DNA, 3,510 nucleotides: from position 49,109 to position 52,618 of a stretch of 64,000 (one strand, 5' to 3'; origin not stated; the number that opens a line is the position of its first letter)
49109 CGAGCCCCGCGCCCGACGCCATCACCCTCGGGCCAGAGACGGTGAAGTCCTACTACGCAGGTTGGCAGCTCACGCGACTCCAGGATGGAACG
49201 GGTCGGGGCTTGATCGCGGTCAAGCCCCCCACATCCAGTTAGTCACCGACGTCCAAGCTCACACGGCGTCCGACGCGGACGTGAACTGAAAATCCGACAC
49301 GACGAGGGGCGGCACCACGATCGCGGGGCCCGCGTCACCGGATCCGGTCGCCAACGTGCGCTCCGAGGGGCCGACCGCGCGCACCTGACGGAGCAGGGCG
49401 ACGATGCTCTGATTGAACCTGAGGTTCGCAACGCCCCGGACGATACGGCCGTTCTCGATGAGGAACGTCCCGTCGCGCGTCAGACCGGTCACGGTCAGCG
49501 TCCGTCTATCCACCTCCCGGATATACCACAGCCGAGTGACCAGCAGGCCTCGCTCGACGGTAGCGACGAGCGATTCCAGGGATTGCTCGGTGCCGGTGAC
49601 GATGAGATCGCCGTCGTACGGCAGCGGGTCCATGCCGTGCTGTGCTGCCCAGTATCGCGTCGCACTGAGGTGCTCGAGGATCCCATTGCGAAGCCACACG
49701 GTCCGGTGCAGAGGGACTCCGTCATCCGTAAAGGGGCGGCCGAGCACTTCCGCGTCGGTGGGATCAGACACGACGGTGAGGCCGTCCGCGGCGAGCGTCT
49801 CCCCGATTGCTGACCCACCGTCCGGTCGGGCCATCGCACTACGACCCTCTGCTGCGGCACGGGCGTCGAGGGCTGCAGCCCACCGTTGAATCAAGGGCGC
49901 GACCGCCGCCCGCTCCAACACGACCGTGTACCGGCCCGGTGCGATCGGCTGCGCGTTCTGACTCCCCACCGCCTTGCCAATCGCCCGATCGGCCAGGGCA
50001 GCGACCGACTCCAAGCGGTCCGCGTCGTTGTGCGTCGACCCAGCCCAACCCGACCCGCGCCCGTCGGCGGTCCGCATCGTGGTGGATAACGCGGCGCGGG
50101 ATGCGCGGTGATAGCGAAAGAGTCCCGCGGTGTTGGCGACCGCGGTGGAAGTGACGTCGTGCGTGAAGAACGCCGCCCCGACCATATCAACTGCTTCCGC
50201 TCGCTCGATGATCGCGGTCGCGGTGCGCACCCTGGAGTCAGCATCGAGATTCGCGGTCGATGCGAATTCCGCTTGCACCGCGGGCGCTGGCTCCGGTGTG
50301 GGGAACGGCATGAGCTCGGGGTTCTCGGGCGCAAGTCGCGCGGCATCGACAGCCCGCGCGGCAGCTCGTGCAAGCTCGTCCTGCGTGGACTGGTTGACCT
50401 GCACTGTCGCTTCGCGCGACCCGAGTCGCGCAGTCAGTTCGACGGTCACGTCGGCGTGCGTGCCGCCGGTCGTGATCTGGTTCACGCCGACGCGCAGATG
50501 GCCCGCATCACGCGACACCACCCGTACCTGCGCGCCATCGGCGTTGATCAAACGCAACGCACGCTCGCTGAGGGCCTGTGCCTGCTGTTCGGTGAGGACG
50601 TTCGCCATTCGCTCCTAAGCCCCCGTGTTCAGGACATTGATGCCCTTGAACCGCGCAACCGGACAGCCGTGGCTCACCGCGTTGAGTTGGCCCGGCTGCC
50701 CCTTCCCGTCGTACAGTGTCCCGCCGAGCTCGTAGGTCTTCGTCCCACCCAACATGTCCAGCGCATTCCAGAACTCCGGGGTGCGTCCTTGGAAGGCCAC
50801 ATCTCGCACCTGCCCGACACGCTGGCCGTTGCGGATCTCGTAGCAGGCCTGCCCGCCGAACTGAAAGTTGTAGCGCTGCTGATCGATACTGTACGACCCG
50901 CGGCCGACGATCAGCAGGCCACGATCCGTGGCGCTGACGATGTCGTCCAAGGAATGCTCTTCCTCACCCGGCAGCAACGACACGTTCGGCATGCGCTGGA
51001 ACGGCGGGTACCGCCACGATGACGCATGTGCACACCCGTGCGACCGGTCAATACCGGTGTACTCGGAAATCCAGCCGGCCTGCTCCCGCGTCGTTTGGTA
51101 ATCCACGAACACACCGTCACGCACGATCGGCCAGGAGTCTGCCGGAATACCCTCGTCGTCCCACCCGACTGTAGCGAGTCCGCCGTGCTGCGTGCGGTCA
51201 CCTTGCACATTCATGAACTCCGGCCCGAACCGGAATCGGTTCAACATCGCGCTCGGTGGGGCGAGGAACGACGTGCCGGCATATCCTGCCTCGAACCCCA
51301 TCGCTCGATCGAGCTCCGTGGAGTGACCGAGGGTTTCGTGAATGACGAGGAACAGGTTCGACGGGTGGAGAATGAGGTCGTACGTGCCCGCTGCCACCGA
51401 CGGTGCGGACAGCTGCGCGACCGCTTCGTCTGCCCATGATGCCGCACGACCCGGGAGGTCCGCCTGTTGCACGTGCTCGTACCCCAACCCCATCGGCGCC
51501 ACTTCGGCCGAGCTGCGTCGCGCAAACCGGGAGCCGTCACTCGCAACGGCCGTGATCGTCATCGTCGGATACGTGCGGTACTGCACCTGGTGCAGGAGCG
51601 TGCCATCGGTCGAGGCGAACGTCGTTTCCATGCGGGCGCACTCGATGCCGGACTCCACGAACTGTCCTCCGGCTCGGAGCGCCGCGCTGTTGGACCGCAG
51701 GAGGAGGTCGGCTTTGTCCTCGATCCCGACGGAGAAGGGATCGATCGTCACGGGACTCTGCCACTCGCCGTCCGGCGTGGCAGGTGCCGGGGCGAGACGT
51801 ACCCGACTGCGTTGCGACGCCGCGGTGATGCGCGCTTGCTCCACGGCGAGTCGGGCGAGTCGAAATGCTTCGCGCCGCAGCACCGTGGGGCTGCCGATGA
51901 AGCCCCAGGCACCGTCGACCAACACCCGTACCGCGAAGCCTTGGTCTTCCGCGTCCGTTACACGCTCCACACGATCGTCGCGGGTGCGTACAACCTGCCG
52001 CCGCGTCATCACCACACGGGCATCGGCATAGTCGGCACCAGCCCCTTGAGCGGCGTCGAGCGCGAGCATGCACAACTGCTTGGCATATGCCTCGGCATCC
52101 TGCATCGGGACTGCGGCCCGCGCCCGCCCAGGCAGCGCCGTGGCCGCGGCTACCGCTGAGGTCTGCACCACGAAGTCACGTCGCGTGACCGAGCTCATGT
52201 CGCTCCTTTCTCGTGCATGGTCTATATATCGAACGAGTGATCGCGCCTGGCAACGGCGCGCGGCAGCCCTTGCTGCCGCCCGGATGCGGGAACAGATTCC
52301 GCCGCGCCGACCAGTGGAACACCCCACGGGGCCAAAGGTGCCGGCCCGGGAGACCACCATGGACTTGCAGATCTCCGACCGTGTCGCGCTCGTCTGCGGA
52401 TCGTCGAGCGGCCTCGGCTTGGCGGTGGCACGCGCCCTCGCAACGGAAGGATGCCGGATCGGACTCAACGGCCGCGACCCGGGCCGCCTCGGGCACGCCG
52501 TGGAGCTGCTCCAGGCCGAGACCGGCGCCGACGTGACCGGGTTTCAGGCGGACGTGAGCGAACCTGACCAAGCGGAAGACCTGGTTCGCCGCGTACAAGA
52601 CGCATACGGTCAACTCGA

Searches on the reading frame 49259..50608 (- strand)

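Call 62: search_protein_families(library=pfam, proteins=[window:49259-50608:-], max_evalue=0.00001)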
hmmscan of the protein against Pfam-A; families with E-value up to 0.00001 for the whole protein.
window:49259-50608:- (449 aa): 2 families
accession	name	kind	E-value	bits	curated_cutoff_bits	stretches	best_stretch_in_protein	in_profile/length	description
PF19289.4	PmbA_TldD_3rd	-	1.3e-33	116.4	22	1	224-442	1-218/220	PmbA/TldA metallopeptidase C-terminal domain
PF19290.4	PmbA_TldD_2nd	-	3.9e-06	27.7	20.9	1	135-214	16-106/109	PmbA/TldA metallopeptidase central domain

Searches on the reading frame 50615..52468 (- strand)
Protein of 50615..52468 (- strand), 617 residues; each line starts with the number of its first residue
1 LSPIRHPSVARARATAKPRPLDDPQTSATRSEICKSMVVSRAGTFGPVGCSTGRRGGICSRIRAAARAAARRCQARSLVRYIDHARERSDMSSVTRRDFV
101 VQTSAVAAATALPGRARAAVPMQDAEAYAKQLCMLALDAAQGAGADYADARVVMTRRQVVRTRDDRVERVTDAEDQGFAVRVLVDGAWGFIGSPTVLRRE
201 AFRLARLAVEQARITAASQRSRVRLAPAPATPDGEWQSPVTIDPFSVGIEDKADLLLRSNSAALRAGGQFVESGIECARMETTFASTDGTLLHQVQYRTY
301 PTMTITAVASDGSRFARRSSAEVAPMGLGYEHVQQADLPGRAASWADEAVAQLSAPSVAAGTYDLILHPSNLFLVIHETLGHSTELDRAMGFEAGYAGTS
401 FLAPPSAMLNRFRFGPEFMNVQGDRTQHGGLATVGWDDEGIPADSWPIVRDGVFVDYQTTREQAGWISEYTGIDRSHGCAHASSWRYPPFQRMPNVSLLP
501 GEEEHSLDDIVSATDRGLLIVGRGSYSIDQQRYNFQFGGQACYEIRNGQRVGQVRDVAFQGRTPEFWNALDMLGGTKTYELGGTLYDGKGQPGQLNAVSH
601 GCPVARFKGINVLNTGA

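Call 62: search_protein_families(library=pfam, proteins=[window:50615-52468:-], max_evalue=0.00001)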
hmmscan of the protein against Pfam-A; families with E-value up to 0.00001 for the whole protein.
window:50615-52468:- (617 aa): 3 families
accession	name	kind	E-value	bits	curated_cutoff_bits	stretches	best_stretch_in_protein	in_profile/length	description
PF19289.4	PmbA_TldD_3rd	-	1.3e-24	87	22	1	361-612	2-218/220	PmbA/TldA metallopeptidase C-terminal domain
PF01523.21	PmbA_TldD_1st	-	5e-12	46.2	20.9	1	148-212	1-65/65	PmbA/TldA metallopeptidase domain 1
PF19290.4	PmbA_TldD_2nd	-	2.9e-06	28.2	20.9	1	243-351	2-103/109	PmbA/TldA metallopeptidase central domain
